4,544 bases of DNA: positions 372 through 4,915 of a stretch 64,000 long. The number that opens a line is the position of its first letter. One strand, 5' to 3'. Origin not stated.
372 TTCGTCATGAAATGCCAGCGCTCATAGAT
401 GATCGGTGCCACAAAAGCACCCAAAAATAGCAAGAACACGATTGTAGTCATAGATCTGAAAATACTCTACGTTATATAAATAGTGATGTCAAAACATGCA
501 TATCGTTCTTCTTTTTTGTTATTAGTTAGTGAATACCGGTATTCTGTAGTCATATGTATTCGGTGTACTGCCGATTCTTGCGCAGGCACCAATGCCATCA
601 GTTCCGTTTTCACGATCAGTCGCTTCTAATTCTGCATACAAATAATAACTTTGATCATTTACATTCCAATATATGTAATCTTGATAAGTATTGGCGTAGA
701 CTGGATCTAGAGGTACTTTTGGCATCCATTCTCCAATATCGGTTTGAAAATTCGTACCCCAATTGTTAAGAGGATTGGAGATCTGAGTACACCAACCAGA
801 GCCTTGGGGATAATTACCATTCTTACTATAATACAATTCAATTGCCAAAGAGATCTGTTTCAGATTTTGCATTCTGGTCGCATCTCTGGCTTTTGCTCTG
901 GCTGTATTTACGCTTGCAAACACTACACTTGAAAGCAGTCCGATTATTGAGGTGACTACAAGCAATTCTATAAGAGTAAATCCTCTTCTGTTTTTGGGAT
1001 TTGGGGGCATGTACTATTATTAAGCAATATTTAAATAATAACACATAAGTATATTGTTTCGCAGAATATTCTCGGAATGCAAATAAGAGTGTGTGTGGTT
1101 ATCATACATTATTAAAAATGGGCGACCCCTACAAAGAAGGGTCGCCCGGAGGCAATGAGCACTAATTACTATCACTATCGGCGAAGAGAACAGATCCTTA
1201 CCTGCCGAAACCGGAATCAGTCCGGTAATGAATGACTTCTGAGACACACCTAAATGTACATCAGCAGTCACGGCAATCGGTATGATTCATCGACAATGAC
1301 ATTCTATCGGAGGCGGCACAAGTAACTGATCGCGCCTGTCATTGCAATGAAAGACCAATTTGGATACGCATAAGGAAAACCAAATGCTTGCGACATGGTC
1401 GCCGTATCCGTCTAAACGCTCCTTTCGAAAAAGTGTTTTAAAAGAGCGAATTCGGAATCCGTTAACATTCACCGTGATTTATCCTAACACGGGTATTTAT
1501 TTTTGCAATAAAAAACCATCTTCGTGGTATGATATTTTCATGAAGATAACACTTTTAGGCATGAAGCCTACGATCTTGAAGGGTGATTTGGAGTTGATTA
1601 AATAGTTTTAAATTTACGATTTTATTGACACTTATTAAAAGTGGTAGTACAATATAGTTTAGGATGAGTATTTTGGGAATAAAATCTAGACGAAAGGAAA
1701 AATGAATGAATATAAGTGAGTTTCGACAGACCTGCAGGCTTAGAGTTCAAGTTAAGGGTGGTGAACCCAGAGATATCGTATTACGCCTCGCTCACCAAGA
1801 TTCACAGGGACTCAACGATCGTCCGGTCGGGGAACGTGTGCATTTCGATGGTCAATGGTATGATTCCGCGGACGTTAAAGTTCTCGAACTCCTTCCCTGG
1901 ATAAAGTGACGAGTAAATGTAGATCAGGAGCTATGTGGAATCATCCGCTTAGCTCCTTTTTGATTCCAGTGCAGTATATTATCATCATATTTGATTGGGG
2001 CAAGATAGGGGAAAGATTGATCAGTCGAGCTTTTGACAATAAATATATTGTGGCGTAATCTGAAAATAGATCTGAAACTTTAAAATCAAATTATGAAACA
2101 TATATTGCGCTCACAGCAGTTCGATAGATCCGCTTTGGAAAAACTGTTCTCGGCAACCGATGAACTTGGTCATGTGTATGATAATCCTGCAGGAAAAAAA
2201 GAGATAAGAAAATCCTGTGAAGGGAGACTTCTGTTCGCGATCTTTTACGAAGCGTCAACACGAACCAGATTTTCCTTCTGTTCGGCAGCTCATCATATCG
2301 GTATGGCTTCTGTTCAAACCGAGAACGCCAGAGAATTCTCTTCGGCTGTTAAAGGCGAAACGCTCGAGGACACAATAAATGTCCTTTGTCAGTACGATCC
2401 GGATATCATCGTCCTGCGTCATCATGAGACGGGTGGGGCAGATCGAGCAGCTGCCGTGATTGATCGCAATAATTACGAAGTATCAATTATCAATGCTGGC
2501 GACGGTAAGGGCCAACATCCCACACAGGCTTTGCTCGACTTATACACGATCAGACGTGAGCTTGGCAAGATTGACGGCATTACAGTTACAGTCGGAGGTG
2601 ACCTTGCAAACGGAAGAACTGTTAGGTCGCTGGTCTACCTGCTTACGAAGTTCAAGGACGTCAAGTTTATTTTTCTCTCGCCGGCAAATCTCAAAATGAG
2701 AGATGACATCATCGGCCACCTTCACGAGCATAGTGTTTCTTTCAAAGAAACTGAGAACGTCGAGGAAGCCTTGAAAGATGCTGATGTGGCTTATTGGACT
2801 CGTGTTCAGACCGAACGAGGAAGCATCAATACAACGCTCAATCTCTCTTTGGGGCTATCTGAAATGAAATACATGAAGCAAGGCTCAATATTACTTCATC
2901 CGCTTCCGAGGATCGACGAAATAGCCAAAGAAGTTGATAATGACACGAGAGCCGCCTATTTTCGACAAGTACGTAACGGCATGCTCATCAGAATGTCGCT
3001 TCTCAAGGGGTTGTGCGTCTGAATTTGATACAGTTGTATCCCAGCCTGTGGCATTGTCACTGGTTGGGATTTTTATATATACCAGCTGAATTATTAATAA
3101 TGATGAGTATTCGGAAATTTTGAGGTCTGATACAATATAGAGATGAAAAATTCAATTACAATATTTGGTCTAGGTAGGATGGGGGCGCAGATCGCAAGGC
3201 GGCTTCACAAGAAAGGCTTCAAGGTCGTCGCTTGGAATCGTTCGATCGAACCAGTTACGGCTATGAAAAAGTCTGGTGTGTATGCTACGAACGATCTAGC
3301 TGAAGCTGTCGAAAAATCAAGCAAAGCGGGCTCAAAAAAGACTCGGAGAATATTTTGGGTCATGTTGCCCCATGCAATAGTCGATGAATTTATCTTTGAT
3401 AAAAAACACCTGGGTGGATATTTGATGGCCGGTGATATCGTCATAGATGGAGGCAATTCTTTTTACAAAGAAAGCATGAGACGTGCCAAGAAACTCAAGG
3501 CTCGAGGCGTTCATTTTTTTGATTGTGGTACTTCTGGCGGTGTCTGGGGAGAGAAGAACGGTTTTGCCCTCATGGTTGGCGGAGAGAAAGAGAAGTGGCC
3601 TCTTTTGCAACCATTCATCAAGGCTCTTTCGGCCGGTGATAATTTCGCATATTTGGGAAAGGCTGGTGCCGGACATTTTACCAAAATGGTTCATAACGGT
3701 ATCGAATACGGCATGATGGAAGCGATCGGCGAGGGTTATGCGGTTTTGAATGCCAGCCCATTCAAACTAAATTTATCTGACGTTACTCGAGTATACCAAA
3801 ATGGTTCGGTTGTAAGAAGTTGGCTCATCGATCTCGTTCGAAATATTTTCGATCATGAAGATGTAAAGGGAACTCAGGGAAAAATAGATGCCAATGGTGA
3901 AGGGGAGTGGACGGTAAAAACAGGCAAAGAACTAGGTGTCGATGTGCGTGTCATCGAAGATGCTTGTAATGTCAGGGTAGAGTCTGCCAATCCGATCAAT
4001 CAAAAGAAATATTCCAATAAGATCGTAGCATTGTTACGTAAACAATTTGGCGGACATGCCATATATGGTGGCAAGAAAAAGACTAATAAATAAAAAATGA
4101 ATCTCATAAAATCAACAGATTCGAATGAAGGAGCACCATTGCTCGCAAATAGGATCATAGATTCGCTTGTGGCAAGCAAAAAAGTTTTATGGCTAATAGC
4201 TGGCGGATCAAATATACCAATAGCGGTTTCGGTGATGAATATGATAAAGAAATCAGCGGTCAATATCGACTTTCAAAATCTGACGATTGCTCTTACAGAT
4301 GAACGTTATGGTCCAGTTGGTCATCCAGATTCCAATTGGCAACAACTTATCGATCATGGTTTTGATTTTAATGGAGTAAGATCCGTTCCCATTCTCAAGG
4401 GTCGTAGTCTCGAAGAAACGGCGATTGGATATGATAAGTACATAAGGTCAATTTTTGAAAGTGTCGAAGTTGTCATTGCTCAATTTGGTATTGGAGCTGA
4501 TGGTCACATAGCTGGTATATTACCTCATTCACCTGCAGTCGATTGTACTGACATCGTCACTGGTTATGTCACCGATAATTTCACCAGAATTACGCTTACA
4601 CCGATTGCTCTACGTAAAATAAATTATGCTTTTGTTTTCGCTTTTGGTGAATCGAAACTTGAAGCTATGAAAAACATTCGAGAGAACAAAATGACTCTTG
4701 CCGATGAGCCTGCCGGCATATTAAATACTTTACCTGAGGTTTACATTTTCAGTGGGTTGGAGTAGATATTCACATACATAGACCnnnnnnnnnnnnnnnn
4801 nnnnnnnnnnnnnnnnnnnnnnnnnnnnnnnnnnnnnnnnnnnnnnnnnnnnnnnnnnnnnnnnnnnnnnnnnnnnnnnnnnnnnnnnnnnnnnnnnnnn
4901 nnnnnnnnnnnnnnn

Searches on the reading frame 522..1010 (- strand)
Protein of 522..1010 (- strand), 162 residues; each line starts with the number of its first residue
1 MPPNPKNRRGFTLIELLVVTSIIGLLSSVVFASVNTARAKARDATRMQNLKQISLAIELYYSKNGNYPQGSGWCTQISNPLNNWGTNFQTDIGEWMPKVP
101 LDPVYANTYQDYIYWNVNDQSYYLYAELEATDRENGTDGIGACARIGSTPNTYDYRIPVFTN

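Call 41: search_protein_families(library=pfam, proteins=[window:522-1010:-], max_evalue=0.001)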
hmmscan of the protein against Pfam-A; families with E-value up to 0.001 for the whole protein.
window:522-1010:- (162 aa): 3 families
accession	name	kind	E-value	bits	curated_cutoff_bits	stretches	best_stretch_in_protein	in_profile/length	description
PF07963.17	N_methyl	-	1e-08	34.8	21.2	1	6-31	2-27/27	Prokaryotic N-terminal methylation motif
PF07596.16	SBP_bac_10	-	0.00027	21.5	23.3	1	36-81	2-46/268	Protein of unknown function (DUF1559)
PF08334.16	T2SSG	-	0.00072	20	21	1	38-112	6-76/108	Type II secretion system (T2SS), protein G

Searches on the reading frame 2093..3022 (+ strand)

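Call 41: search_protein_families(library=pfam, proteins=[window:2093-3022:+], max_evalue=0.001)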
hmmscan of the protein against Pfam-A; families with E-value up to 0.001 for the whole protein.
window:2093-3022:+ (309 aa): 2 families
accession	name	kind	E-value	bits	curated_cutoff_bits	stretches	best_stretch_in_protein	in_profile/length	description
PF02729.26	OTCace_N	-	4e-37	128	29.9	1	2-154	1-147/148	Aspartate/ornithine carbamoyltransferase, carbamoyl-P binding domain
PF00185.30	OTCace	-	2.8e-22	79.9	29.4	1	161-305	1-155/157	Aspartate/ornithine carbamoyltransferase, Asp/Orn binding domain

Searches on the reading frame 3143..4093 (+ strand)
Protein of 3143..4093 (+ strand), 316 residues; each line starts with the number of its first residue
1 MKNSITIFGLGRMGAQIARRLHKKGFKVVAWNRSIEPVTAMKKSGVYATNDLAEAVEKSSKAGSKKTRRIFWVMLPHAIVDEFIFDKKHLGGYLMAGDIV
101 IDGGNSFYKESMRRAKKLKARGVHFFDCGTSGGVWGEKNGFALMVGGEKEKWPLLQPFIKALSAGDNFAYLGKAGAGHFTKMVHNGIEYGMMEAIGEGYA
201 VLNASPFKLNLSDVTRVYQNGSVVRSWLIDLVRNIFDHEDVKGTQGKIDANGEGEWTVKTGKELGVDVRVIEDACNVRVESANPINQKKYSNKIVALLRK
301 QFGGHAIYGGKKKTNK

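Call 41: search_protein_families(library=pfam, proteins=[window:3143-4093:+], max_evalue=0.001)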
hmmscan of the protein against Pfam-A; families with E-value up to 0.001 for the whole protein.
window:3143-4093:+ (316 aa): 6 families
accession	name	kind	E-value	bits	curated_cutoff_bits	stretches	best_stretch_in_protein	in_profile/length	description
PF03446.21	NAD_binding_2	-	2.8e-36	125.4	21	1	5-167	2-155/161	NAD binding domain of 6-phosphogluconate dehydrogenase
PF00393.24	6PGD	-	3.6e-20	73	27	1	177-294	1-126/290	6-phosphogluconate dehydrogenase, C-terminal domain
PF02826.25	2-Hacid_dh_C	-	2.4e-06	27.5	25.1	1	4-59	38-92/178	D-isomer specific 2-hydroxyacid dehydrogenase, NAD binding domain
PF03807.23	F420_oxidored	-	3.9e-05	24.6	21.6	1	5-59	2-60/94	NADP oxidoreductase coenzyme F420-dependent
PF02558.23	ApbA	-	6.9e-05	23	22.2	1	5-55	1-51/150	Ketopantoate reductase PanE/ApbA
PF01488.26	Shikimate_DH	-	0.00051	20.6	24.3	1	3-44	13-55/138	Shikimate / quinate 5-dehydrogenase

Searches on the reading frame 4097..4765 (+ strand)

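Call 41: search_protein_families(library=pfam, proteins=[window:4097-4765:+], max_evalue=0.001)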
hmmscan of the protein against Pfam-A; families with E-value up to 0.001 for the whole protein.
window:4097-4765:+ (222 aa): 1 family
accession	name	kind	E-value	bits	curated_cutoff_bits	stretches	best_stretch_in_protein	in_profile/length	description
PF01182.26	Glucosamine_iso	-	1.1e-22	81.4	27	1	15-209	13-216/225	Glucosamine-6-phosphate isomerases/6-phosphogluconolactonase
